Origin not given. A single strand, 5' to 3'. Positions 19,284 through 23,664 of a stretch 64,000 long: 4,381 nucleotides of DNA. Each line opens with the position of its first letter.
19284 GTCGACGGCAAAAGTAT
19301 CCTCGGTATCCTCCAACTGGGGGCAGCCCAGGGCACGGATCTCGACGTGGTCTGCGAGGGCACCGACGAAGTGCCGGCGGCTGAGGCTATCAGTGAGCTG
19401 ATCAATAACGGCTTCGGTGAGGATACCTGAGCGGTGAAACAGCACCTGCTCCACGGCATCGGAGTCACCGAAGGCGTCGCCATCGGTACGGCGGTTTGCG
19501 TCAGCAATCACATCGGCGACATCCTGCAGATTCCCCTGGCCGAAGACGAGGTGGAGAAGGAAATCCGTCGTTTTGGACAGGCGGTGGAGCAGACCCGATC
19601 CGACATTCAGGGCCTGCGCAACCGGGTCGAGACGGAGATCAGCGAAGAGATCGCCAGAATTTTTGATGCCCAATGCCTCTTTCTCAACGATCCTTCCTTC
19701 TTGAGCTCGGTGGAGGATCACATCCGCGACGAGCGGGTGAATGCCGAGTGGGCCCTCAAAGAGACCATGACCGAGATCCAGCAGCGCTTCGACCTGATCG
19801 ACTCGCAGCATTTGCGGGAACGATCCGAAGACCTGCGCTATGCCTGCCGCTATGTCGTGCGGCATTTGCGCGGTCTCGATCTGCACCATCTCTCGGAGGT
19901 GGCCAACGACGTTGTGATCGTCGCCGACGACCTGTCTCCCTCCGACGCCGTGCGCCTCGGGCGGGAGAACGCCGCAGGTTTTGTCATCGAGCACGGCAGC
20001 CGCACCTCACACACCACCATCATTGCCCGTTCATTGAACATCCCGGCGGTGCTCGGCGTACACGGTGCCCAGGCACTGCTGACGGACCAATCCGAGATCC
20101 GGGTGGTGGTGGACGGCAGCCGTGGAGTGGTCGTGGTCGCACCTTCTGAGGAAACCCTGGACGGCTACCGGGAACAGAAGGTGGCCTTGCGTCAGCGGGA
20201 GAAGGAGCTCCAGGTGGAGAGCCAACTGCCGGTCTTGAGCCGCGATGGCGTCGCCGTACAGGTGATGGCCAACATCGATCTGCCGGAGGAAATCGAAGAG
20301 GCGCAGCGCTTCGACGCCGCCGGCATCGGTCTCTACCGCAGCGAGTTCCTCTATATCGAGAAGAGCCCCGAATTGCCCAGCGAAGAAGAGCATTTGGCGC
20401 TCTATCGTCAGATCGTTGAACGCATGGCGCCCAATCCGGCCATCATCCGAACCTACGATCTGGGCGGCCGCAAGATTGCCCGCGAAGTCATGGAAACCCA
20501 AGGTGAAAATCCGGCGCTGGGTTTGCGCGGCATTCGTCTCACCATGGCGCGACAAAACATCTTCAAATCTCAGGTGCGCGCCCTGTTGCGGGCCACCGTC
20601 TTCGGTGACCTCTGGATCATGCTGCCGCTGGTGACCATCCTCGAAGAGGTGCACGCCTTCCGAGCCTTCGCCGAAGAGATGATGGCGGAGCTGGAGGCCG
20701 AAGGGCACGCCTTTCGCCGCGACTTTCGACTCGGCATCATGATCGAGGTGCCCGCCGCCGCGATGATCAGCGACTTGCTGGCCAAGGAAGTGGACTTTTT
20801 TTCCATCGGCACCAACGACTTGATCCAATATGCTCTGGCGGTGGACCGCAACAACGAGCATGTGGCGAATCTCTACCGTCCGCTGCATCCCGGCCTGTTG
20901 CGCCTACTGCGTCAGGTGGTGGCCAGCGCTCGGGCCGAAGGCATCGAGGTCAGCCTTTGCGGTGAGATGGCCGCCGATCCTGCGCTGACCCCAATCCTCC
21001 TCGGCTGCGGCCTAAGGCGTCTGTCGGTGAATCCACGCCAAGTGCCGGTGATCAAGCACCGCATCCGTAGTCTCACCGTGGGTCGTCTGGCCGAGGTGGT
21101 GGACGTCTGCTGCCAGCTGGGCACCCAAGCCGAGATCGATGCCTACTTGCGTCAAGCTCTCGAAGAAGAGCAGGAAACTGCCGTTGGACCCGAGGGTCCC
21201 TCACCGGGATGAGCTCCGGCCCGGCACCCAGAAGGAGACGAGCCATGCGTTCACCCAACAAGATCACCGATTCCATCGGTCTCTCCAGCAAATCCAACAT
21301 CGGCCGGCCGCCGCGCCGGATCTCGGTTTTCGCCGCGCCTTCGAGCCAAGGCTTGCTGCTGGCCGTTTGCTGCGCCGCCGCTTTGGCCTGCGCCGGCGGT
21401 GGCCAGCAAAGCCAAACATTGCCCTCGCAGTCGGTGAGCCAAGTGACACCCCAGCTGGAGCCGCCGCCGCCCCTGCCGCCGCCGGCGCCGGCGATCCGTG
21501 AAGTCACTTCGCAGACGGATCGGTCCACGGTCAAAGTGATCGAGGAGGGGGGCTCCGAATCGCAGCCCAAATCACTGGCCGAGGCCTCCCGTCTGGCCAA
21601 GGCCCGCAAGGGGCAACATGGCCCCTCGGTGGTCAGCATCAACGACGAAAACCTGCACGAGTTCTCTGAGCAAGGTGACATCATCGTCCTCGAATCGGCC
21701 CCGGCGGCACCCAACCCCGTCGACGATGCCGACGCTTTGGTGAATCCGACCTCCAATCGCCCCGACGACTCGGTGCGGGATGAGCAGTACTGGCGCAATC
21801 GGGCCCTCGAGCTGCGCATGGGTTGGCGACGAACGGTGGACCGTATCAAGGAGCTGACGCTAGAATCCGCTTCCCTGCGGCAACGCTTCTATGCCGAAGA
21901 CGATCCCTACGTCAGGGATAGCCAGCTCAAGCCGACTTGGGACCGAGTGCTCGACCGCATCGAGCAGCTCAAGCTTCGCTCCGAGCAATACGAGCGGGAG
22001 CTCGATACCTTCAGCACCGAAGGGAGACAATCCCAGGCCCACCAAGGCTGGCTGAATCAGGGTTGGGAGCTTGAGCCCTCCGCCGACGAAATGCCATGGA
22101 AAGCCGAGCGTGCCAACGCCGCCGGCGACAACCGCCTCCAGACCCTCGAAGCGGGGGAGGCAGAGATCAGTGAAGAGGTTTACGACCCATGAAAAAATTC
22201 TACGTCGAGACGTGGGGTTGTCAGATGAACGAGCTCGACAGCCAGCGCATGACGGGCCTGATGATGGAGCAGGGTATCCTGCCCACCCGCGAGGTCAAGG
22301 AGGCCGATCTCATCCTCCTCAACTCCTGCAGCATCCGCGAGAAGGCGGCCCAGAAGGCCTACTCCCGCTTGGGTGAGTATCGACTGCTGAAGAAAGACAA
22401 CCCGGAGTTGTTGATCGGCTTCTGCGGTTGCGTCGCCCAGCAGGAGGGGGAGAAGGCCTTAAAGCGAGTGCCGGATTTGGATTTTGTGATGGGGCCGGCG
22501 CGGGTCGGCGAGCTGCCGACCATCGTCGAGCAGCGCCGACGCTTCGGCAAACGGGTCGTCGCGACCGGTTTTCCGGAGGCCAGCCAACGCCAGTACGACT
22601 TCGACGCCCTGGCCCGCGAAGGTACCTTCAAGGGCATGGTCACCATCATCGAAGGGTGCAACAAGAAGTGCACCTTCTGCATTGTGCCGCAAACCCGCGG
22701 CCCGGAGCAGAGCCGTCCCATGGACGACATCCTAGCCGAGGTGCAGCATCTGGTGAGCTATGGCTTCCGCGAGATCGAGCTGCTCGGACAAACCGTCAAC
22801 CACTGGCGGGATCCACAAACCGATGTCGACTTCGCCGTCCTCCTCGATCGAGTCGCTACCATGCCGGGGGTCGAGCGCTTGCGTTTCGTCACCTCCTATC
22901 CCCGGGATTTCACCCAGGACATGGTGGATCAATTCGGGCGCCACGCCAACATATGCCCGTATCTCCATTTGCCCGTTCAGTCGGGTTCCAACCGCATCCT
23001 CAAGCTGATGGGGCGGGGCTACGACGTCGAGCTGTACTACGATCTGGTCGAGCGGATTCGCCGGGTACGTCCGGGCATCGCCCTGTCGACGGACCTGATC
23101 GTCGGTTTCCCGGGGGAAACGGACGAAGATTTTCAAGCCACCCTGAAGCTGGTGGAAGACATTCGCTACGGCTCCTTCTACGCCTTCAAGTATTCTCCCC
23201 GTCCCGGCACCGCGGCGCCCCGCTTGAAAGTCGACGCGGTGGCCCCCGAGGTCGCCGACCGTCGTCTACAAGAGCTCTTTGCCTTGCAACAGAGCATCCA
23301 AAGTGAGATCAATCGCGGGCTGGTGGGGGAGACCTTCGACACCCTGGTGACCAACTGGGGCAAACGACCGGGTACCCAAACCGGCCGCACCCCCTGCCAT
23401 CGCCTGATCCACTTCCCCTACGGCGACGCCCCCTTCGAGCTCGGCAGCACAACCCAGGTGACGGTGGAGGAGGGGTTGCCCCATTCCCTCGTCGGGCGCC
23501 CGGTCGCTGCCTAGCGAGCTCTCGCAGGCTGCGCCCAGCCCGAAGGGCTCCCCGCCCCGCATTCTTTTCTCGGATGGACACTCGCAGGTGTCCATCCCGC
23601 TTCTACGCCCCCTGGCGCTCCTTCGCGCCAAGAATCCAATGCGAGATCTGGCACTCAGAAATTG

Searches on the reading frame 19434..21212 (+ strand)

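Call 83: search_protein_families(library=pfam, proteins=[window:19434-21212:+], max_evalue=0.00001)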
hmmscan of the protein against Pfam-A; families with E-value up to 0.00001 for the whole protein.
window:19434-21212:+ (592 aa): 3 families
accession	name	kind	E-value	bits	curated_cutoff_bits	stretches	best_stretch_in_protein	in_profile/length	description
PF02896.24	PEP-utilizers_C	-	7.1e-102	341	22.8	1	258-547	3-291/293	PEP-utilising enzyme, PEP-binding domain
PF05524.18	PEP-utilisers_N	-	3.9e-31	108.2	24.4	1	7-130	1-121/121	PEP-utilising enzyme, N-terminal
PF00391.29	PEP-utilizers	-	3.6e-20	71.8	23.1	1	158-231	3-72/72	PEP-utilising enzyme, mobile domain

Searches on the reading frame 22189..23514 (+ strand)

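Call 83: search_protein_families(library=pfam, proteins=[window:22189-23514:+], max_evalue=0.00001)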
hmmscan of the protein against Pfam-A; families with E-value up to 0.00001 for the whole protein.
window:22189-23514:+ (441 aa): 2 families
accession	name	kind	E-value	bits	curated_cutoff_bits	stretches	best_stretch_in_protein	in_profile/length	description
PF04055.27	Radical_SAM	-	8.4e-29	101.3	29.5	1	152-322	2-166/166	Radical SAM superfamily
PF00919.26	UPF0004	-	1.4e-28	99.3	27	1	3-102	1-98/98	Uncharacterized protein family UPF0004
